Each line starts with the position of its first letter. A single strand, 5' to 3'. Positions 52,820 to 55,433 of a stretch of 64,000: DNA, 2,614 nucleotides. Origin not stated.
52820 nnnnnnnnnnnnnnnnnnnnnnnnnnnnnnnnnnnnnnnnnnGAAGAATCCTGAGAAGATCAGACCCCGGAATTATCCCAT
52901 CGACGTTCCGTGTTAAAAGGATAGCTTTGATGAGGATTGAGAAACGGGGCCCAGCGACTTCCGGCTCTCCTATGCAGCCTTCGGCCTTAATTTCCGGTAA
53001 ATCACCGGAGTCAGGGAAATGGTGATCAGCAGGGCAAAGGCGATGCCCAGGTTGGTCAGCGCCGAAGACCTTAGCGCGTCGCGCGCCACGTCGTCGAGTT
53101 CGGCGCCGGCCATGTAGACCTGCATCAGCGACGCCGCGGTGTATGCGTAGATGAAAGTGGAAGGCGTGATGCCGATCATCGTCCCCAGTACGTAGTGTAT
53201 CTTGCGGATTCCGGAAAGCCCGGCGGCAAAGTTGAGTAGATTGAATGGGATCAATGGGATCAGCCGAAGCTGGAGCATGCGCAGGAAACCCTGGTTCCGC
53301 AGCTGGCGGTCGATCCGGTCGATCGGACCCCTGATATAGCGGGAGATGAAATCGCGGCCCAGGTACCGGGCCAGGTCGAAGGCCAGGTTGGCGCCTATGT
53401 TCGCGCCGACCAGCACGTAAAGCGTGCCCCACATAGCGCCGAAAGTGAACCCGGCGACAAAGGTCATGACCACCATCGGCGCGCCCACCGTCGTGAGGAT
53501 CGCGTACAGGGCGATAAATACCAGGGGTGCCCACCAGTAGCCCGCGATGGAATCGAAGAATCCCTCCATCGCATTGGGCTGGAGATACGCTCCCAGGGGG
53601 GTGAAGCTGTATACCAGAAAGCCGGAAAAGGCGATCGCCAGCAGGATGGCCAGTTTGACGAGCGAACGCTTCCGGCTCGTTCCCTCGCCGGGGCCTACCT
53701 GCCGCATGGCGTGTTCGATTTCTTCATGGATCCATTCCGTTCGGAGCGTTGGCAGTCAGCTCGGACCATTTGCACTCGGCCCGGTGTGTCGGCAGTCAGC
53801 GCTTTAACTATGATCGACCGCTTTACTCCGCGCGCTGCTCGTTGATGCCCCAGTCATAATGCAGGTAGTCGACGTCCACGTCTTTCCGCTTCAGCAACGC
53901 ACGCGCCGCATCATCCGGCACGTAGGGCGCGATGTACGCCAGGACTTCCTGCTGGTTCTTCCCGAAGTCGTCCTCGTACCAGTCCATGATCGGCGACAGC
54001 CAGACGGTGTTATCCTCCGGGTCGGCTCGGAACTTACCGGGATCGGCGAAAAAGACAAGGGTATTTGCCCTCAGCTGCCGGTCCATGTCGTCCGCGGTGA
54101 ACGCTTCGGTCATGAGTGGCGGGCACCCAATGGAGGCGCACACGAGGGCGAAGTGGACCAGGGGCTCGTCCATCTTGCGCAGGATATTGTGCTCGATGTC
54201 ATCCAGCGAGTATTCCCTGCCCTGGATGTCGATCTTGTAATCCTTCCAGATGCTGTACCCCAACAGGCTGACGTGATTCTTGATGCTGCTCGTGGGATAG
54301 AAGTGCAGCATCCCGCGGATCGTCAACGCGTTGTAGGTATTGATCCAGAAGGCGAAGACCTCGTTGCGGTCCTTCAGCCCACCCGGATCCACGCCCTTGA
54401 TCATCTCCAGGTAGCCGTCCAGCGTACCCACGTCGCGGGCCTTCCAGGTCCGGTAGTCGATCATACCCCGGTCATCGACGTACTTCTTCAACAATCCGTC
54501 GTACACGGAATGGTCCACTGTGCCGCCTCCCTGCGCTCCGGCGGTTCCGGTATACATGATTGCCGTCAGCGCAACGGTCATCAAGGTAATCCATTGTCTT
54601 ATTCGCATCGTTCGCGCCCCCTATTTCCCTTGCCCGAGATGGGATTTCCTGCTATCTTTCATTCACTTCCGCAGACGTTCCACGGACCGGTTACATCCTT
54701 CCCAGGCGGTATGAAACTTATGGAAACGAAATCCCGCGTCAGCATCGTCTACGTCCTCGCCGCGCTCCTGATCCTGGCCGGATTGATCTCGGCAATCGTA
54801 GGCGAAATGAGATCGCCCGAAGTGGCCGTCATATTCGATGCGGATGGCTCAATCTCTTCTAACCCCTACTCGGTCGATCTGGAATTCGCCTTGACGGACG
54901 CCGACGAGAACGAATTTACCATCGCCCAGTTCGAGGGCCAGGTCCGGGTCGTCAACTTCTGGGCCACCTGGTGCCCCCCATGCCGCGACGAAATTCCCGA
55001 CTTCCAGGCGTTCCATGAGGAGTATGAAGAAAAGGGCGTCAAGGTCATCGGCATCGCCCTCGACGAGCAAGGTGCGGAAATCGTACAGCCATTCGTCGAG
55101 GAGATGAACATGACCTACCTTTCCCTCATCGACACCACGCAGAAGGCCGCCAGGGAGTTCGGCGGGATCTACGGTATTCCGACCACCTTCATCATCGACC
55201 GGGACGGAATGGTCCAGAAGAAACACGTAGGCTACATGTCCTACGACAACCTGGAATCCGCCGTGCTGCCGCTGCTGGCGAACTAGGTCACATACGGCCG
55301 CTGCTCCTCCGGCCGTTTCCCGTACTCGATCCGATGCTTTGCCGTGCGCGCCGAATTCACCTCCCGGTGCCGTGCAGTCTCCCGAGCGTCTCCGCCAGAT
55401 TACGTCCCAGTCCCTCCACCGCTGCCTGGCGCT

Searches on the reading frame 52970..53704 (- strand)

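Call 37: search_protein_families(library=pfam, proteins=[window:52970-53704:-], max_evalue=0.001)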
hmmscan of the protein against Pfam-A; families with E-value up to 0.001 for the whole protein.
window:52970-53704:- (244 aa): 1 family
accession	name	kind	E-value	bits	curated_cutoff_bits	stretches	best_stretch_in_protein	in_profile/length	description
PF09335.16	VTT_dom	-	1.2e-24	87.6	33.9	1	76-189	2-120/123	VTT domain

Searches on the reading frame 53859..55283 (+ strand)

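Call 37: search_protein_families(library=pfam, proteins=[window:53859-55283:+], max_evalue=0.001)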
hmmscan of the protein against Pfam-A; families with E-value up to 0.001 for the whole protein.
window:53859-55283:+ (475 aa): 5 families
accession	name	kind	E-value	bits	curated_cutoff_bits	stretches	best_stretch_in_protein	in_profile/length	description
PF00578.27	AhpC-TSA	-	2.5e-27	95.7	26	1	342-454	7-123/124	AhpC/TSA family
PF08534.16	Redoxin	-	1.4e-26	93.5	26.6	1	343-461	9-137/148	Redoxin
PF13905.12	Thioredoxin_8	-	1e-09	39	27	1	360-451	1-93/94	Thioredoxin-like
PF00085.26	Thioredoxin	-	1.2e-08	35.3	23.5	1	354-407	13-64/103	Thioredoxin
PF13098.12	Thioredoxin_2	-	2.9e-06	28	27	1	360-467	5-102/104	Thioredoxin-like domain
